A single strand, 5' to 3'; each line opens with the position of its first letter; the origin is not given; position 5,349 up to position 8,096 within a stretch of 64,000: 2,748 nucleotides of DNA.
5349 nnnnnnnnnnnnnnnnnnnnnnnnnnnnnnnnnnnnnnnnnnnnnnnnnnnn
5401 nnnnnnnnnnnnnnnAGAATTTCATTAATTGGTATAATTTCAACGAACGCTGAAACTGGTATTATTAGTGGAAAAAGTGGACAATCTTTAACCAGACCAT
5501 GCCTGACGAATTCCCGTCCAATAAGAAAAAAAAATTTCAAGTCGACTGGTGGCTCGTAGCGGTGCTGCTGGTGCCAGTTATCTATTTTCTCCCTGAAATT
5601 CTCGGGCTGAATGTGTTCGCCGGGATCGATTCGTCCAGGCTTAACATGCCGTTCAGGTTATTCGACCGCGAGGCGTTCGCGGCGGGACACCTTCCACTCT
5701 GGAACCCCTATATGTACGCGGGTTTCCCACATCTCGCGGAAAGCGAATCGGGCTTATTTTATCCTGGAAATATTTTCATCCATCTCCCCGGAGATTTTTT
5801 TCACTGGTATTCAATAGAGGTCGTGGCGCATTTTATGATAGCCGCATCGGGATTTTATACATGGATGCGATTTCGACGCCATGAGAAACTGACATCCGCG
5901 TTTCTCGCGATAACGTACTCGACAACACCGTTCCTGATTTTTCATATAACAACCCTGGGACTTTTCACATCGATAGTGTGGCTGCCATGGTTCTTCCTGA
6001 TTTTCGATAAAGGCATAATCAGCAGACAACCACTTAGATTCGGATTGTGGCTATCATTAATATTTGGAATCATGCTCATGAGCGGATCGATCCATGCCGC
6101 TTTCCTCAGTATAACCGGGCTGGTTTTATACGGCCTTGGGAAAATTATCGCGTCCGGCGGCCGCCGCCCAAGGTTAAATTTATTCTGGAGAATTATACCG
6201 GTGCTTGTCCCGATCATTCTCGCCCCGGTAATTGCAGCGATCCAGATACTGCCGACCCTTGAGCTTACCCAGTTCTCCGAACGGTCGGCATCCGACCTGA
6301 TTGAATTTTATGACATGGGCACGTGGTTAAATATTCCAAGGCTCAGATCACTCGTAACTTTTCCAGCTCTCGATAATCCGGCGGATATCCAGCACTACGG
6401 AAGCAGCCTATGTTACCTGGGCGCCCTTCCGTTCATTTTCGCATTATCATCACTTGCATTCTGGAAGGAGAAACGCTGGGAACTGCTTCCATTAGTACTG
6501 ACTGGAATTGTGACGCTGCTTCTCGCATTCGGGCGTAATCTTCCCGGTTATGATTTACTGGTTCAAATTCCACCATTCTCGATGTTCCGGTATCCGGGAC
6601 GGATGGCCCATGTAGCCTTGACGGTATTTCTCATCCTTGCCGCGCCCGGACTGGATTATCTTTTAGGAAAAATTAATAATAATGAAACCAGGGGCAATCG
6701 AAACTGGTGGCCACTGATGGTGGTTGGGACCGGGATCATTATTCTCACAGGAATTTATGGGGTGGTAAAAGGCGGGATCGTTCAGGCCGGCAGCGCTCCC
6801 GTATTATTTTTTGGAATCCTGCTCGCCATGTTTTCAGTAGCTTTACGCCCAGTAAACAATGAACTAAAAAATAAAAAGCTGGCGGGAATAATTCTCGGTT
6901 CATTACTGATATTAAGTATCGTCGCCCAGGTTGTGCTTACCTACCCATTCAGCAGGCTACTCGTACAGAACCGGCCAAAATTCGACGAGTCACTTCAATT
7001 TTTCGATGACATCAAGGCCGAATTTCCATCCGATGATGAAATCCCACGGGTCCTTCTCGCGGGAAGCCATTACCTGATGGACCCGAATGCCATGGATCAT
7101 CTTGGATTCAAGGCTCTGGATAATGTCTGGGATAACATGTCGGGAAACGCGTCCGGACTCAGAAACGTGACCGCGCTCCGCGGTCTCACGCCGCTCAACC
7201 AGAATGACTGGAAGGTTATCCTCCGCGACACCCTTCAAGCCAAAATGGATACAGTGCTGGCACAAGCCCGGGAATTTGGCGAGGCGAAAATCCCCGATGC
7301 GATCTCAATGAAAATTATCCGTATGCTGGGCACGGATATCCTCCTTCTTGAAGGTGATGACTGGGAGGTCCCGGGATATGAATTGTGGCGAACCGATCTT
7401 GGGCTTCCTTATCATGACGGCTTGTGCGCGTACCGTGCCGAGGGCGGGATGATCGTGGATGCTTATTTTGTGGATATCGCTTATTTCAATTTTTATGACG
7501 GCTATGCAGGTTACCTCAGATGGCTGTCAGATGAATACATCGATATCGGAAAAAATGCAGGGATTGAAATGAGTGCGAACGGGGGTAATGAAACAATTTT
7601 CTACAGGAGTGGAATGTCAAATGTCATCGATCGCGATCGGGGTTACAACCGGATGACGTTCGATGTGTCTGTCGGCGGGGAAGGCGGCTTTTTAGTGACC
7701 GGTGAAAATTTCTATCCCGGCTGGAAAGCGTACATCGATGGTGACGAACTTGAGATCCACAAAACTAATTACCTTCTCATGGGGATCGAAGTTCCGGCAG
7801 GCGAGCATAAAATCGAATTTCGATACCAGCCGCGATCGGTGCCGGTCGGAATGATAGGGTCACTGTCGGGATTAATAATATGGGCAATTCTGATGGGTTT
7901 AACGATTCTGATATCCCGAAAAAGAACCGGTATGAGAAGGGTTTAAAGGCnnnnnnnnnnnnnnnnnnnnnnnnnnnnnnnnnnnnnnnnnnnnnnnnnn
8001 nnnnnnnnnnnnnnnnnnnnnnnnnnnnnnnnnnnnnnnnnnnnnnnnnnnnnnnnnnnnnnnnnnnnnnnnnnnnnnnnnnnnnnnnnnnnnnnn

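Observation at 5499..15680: Three paralogous YfhO-like GT-C membrane proteins next to the lipoprotein array: candidate surface glycosylation system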

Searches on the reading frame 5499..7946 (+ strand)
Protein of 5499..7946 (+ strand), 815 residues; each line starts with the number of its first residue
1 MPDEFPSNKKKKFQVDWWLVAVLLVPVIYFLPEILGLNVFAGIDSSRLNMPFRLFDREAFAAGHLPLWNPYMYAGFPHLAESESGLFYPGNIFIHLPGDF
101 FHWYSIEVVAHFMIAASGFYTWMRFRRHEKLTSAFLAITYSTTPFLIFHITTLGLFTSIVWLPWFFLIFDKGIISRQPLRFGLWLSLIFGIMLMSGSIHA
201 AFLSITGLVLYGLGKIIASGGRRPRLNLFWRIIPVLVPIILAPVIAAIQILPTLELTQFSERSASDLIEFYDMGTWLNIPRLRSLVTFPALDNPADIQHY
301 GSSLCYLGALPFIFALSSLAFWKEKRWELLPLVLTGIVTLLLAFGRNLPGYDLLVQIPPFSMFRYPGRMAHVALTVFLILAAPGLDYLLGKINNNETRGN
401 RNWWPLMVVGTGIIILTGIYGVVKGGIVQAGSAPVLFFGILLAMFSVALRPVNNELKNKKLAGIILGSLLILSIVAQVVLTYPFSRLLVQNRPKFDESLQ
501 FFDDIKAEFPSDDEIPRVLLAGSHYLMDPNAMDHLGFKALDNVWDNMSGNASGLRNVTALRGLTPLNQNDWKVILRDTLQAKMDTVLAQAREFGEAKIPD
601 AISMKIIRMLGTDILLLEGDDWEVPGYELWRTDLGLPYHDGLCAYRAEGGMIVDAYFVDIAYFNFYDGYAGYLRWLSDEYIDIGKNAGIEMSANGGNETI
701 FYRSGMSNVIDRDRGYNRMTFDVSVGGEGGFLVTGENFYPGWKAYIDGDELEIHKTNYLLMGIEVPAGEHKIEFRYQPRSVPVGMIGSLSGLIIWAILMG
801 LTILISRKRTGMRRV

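Call 3: search_protein_families(library=pfam, proteins=[window:5499-7946:+], max_evalue=0.01)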
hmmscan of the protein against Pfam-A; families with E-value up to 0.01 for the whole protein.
window:5499-7946:+ (815 aa): 1 family
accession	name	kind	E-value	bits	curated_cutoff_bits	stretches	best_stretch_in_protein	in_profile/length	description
PF09586.16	YfhO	-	7.1e-14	51.6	28.5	2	739-785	786-832/835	Bacterial membrane protein YfhO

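Call 4: search_protein_families(library=ncbifam, proteins=[window:5499-7946:+], max_evalue=0.01)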
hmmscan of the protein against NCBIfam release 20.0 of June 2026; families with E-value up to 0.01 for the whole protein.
window:5499-7946:+ (815 aa): 2 families
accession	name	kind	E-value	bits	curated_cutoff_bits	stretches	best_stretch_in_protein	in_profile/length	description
NF047590.1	GlcsyltransPgfM2Strep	equivalog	1.3e-05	23.6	1500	1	731-794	809-872/884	glycosyltransferase PgfM2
NF047589.1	GlcsyltransPgfM1Strep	equivalog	1.8e-05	23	1400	1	722-798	874-950/955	glycosyltransferase PgfM1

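Call 6: find_homologous_proteins(query=window:5499-7946:+)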
Query window:5499-7946:+ (815 aa): 423 proteins with E <= 0.001 among 8000 candidates; the best 120 are listed.
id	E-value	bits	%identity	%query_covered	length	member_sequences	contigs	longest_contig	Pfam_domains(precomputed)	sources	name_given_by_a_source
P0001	0.0e+0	1760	94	100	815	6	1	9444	PF09586.17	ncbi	-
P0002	0.0e+0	1288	69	99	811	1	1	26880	PF09586.17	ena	-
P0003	0.0e+0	1222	66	99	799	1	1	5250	PF09586.17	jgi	jgi:hypothetical protein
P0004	0.0e+0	1142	74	45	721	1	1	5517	PF09586.17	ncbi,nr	ncbi:MAG: YfhO family protein [bacterium]|nr:YfhO family protein [bacterium]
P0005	0.0e+0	1139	60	98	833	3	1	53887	PF09586.17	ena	-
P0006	0.0e+0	1048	58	98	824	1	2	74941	PF09586.17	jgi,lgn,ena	-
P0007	0.0e+0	1036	57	99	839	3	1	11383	PF09586.17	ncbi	-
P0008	0.0e+0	1015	56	99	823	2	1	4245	PF09586.17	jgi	-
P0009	1.8e-298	1010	56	98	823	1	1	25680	PF09586.17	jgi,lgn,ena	-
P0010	2.0e-295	1000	54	99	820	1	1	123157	PF09586.17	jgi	-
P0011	9.7e-291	985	54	99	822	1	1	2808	PF09586.17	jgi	jgi:hypothetical protein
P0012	1.0e-287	975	55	99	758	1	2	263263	-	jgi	-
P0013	2.8e-287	973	53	99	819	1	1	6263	PF09586.17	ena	-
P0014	4.8e-284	963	54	98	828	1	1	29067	PF09586.17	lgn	-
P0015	6.5e-280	949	53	100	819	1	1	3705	-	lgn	-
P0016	1.2e-276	938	54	97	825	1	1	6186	PF09586.17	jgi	jgi:hypothetical protein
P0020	2.8e-263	894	53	98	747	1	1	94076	-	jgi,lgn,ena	-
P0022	1.1e-245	836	54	89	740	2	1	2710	PF09586.17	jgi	-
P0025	4.2e-86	308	31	97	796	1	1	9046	PF09586.17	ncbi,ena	-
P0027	2.5e-80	289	29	97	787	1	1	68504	PF09586.17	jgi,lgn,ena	-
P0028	2.8e-75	272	27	97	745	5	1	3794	PF09586.17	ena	-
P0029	3.5e-75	272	29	95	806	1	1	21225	PF09586.17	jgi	jgi:hypothetical protein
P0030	1.3e-74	270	29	97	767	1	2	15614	PF09586.17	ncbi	-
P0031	2.4e-41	160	32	47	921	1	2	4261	PF09586.17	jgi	jgi:hypothetical protein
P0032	7.0e-40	155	30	45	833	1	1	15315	PF09586.17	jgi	jgi:hypothetical protein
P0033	7.0e-39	152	28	41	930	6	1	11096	PF09586.17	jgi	jgi:hypothetical protein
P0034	1.7e-38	150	29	45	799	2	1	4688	PF09586.17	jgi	jgi:hypothetical protein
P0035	1.7e-37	147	29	44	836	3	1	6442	PF09586.17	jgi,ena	-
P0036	1.7e-37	147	27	43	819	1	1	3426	PF20176.4,PF09586.17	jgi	jgi:hypothetical protein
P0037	4.1e-37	146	24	94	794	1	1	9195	PF09586.17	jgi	jgi:hypothetical protein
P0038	6.6e-37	145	26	58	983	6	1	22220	PF09586.17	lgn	-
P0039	9.9e-37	145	30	38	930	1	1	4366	PF09586.17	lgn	-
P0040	6.5e-36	142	30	33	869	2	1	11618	PF09586.17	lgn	-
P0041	2.3e-35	140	28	41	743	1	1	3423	PF09586.17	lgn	-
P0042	3.6e-35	139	26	52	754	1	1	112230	PF09586.17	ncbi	-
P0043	6.2e-35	139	26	52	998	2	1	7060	PF09586.17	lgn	-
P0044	2.1e-34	137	29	47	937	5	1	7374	PF09586.17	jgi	-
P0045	2.7e-34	137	27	49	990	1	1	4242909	PF09586.17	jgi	jgi:hypothetical protein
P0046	2.1e-33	134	29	45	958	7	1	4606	PF09586.17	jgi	-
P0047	2.2e-33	133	31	39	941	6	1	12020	PF09586.17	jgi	jgi:hypothetical protein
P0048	2.4e-33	133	28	53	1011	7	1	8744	PF09586.17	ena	-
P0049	2.5e-33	133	25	95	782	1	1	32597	PF09586.17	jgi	jgi:hypothetical protein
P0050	2.6e-33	133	27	42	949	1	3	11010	PF09586.17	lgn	-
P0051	3.8e-33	133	29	38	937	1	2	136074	PF09586.17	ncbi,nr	ncbi:MAG: YfhO family protein [Ardenticatenaceae bacterium]|nr:YfhO family protein [Ardenticatenacea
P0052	4.2e-33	133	29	51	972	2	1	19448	PF09586.17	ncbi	-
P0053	4.6e-33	132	30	46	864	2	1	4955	PF09586.17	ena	-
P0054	5.2e-33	132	27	52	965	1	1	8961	PF09586.17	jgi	jgi:hypothetical protein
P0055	8.1e-33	132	26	47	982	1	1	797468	PF09586.17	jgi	jgi:hypothetical protein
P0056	3.3e-32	130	29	43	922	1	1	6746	PF09586.17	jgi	jgi:hypothetical protein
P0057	4.9e-32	129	26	52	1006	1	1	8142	PF09586.17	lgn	-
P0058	1.6e-31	127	25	57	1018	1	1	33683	PF09586.17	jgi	jgi:hypothetical protein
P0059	1.7e-31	127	24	95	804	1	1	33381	PF09586.17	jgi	jgi:hypothetical protein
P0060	1.7e-31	127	28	43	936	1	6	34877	PF09586.17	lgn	-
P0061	2.9e-31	126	26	51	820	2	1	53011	PF09586.17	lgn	-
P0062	3.0e-31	126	29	47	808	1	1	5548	PF09586.17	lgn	-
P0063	6.7e-31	125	25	52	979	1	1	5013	PF09586.17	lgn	-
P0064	8.3e-31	125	30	44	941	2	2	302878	PF09586.17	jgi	jgi:hypothetical protein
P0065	1.1e-30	125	26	47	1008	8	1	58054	PF09586.17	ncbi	-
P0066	1.3e-30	124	29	43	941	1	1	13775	PF09586.17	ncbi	-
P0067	1.4e-30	124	29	38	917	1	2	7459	PF09586.17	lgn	-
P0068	1.6e-30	124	40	11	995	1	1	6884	PF09586.17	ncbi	-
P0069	1.6e-30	124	31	39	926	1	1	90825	PF09586.17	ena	-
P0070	1.7e-30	124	29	40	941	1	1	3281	PF09586.17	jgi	jgi:hypothetical protein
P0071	2.0e-30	124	38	10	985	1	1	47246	PF09586.17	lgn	-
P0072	4.2e-30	123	26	90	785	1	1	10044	PF09586.17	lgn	-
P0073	4.5e-30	123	28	43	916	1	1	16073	PF09586.17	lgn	-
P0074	4.7e-30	122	28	46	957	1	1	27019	PF09586.17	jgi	jgi:hypothetical protein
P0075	5.1e-30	122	28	46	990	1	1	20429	PF09586.17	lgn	-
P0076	5.6e-30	122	27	46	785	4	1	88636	PF09586.17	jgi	jgi:hypothetical protein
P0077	8.0e-30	122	29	45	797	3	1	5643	PF09586.17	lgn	-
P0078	8.7e-30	122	29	45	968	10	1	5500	PF09586.17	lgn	-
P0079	1.1e-29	121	30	38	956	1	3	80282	PF09586.17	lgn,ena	-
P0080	1.3e-29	121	28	52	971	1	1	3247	PF09586.17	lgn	-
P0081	1.8e-29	121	27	55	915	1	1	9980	PF09586.17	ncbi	-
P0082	2.4e-29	120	26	44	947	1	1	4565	PF09586.17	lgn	-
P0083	3.2e-29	120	27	41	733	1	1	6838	PF09586.17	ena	-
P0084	3.4e-29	120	27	43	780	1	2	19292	PF09586.17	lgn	-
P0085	7.5e-29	118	26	46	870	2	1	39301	PF09586.17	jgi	-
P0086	9.1e-29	118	28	45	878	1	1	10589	PF09586.17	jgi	jgi:hypothetical protein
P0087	9.2e-29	118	27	53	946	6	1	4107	PF09586.17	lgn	-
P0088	9.3e-29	118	27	49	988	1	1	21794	PF09586.17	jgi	jgi:hypothetical protein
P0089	1.8e-28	117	28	46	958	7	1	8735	PF09586.17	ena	-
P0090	3.8e-28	116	24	52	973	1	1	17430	PF09586.17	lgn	-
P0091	5.2e-28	116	31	41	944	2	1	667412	PF09586.17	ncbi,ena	-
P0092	6.5e-28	115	28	47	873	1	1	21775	PF09586.17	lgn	-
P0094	1.0e-27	115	31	42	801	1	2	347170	PF09586.17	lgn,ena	-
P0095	1.7e-27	114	26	51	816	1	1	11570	PF09586.17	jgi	jgi:hypothetical protein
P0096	2.1e-27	114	23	95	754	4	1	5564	PF09586.17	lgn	-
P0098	3.6e-27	113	25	47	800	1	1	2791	PF09586.17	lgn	-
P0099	7.0e-27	112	28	44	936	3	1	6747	PF09586.17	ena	-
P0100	7.7e-27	112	27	57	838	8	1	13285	PF09586.17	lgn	-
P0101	1.6e-26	111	26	42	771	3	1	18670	PF09586.17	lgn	-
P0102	2.4e-26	110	29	39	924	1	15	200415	PF09586.17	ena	-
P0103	3.5e-26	110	30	39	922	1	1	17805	PF09586.17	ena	-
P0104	3.8e-26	110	27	41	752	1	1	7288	PF09586.17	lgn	-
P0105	4.4e-26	109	26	55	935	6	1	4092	PF09586.17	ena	-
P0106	5.1e-26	109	26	32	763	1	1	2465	PF09586.17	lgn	-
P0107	5.8e-26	109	28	42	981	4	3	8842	PF09586.17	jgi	-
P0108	6.0e-26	109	27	47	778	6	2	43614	PF09586.17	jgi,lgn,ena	-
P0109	7.3e-26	109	28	42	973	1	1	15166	PF09586.17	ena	-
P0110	7.9e-26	108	26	39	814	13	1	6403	PF09586.17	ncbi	-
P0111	8.0e-26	108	29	44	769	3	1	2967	PF09586.17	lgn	-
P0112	8.4e-26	108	24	46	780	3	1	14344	PF09586.17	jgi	jgi:hypothetical protein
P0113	8.6e-26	108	28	43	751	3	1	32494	PF09586.17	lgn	-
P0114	1.1e-25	108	27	46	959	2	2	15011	PF09586.17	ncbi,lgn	-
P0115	1.4e-25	108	26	28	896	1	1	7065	PF09586.17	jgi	jgi:hypothetical protein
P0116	1.9e-25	107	24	96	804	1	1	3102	PF09586.17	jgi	jgi:hypothetical protein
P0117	2.0e-25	107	25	38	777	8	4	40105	PF09586.17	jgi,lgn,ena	-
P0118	2.6e-25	107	29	12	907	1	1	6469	PF09586.17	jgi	jgi:hypothetical protein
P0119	3.2e-25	106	29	14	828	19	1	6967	PF09586.17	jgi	jgi:Bacterial membrane protein YfhO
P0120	3.6e-25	106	27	26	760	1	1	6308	PF09586.17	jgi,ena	-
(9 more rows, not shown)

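Call 7: search_solved_structures(query=window:5499-7946:+, max_evalue=1)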
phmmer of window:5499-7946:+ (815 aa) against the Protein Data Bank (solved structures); distinct sequences matched with E-value up to 1: 0.

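Call 13: find_encoding_contigs(protein=P0005, flank=10000, max_places=3)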
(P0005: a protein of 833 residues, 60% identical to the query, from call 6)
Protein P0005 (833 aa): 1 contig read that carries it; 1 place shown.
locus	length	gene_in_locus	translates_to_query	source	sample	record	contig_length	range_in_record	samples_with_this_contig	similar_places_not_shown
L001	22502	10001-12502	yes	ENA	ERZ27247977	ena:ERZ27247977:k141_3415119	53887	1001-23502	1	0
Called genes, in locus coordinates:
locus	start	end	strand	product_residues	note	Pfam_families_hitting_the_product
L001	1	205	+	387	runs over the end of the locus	-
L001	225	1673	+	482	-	-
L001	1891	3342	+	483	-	PF00115:COX1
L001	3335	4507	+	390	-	PF02433:FixO, PF00034:Cytochrom_C (weak), PF13442:Cytochrome_CBB3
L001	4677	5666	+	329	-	PF00034:Cytochrom_C (weak), PF13442:Cytochrome_CBB3, PF00034:Cytochrom_C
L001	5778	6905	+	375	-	PF00033:Cytochrome_B, PF13631:Cytochrom_B_N_2, PF00032:Cytochrom_B_C (weak)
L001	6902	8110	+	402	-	PF00037:Fer4 (faint), PF12837:Fer4_6 (faint), PF00033:Cytochrome_B, PF14358:DUF4405 (weak), PF13631:Cytochrom_B_N_2, PF13187:Fer4_9, PF13237:Fer4_10 (weak), PF12838:Fer4_7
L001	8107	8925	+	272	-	PF02662:FlpD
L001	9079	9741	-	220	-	-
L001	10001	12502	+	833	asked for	PF09586:YfhO (faint)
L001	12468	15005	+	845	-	PF09586:YfhO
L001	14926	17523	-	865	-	PF09586:YfhO (faint)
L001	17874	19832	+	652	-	PF13489:Methyltransf_23 (faint), PF08241:Methyltransf_11, PF13649:Methyltransf_25, PF13847:Methyltransf_31, PF07478:Dala_Dala_lig_C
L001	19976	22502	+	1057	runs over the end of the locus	PF00583:Acetyltransf_1, PF13508:Acetyltransf_7 (weak)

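Call 14: find_encoding_contigs(protein=P0010, flank=10000, max_places=3)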
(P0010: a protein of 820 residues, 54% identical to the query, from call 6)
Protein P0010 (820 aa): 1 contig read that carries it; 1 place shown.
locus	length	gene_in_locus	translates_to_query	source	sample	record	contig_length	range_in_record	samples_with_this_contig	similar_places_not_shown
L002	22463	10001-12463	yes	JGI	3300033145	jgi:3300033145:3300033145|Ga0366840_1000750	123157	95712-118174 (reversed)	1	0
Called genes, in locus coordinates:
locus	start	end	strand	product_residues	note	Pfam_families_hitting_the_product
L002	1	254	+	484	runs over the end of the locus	PF00115:COX1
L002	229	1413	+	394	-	PF02433:FixO, PF00034:Cytochrom_C (weak), PF13442:Cytochrome_CBB3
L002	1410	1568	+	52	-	-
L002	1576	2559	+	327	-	PF00034:Cytochrom_C (faint), PF13442:Cytochrome_CBB3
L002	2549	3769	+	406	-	PF00033:Cytochrome_B, PF13631:Cytochrom_B_N_2, PF00032:Cytochrom_B_C (faint)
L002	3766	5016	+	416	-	PF00033:Cytochrome_B, PF13631:Cytochrom_B_N_2, PF12837:Fer4_6 (weak), PF14697:Fer4_21 (faint), PF00037:Fer4 (weak), PF12838:Fer4_7, PF13187:Fer4_9 (weak), PF13484:Fer4_16 (faint)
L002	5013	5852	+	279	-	PF02662:FlpD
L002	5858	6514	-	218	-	-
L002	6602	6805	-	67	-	PF09723:Zn_ribbon_8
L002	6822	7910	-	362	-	-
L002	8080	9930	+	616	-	PF00654:Voltage_CLC, PF00571:CBS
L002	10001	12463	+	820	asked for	PF09586:YfhO (faint)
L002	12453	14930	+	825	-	PF09586:YfhO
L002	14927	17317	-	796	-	-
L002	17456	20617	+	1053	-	PF00583:Acetyltransf_1, PF13302:Acetyltransf_3 (faint), PF08445:FR47 (weak), PF13508:Acetyltransf_7, PF13673:Acetyltransf_10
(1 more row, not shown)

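Call 15: find_encoding_contigs(protein=P0012, flank=10000, max_places=3)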
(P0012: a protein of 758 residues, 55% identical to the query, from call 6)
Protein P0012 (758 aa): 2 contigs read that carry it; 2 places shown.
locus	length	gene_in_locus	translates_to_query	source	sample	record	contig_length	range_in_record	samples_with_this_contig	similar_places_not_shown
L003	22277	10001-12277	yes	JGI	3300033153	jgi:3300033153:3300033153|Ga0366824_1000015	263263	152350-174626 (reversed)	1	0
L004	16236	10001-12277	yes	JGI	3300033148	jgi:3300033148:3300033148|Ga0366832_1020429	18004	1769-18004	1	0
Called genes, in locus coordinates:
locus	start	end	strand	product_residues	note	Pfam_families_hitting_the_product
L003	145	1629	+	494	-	PF00115:COX1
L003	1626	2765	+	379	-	PF02433:FixO, PF00034:Cytochrom_C (faint), PF13442:Cytochrome_CBB3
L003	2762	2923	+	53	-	-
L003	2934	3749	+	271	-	PF00034:Cytochrom_C, PF13442:Cytochrome_CBB3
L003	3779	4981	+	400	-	PF00033:Cytochrome_B, PF13631:Cytochrom_B_N_2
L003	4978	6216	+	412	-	PF00033:Cytochrome_B, PF13631:Cytochrom_B_N_2, PF14697:Fer4_21 (faint), PF00037:Fer4 (faint), PF12837:Fer4_6 (faint), PF12838:Fer4_7, PF13187:Fer4_9 (weak), PF13484:Fer4_16 (faint)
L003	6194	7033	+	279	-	PF02662:FlpD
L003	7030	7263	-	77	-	PF09723:Zn_ribbon_8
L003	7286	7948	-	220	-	-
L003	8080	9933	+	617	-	PF00654:Voltage_CLC, PF00571:CBS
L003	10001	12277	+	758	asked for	-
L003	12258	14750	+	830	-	PF09586:YfhO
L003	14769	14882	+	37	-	-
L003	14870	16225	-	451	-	-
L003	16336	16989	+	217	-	-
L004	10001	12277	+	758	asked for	-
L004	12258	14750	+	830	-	PF09586:YfhO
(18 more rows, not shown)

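Call 16: find_encoding_contigs(protein=P0006, flank=10000, max_places=3)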
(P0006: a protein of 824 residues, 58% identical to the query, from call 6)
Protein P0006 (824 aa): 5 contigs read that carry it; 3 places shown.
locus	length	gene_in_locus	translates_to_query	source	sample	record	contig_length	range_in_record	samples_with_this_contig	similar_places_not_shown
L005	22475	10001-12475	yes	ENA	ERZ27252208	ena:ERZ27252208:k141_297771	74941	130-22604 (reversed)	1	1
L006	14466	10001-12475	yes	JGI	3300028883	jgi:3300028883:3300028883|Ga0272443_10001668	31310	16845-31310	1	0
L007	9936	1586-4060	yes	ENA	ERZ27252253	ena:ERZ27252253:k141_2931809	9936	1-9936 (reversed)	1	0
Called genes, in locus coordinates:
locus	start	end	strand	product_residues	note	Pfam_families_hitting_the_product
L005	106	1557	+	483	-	PF00115:COX1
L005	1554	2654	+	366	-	PF02433:FixO, PF00034:Cytochrom_C (faint), PF13442:Cytochrome_CBB3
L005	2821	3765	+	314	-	PF13442:Cytochrome_CBB3 (weak), PF00034:Cytochrom_C, PF13442:Cytochrome_CBB3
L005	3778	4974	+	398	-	PF00033:Cytochrome_B, PF13631:Cytochrom_B_N_2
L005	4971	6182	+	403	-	PF00033:Cytochrome_B, PF13631:Cytochrom_B_N_2, PF00037:Fer4 (weak), PF12797:Fer4_2 (faint), PF12837:Fer4_6 (weak), PF14697:Fer4_21 (faint), PF12838:Fer4_7, PF13187:Fer4_9 (weak), +2 more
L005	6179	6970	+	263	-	PF02662:FlpD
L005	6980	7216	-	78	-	PF09723:Zn_ribbon_8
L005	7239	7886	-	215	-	-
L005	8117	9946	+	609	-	PF00654:Voltage_CLC, PF00571:CBS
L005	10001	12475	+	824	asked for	PF09586:YfhO (weak)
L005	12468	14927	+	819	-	PF09586:YfhO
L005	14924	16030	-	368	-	PF07963:N_methyl (weak)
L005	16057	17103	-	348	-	-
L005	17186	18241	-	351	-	-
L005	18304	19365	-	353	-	-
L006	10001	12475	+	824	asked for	PF09586:YfhO (weak)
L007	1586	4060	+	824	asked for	PF09586:YfhO (weak)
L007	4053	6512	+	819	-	PF09586:YfhO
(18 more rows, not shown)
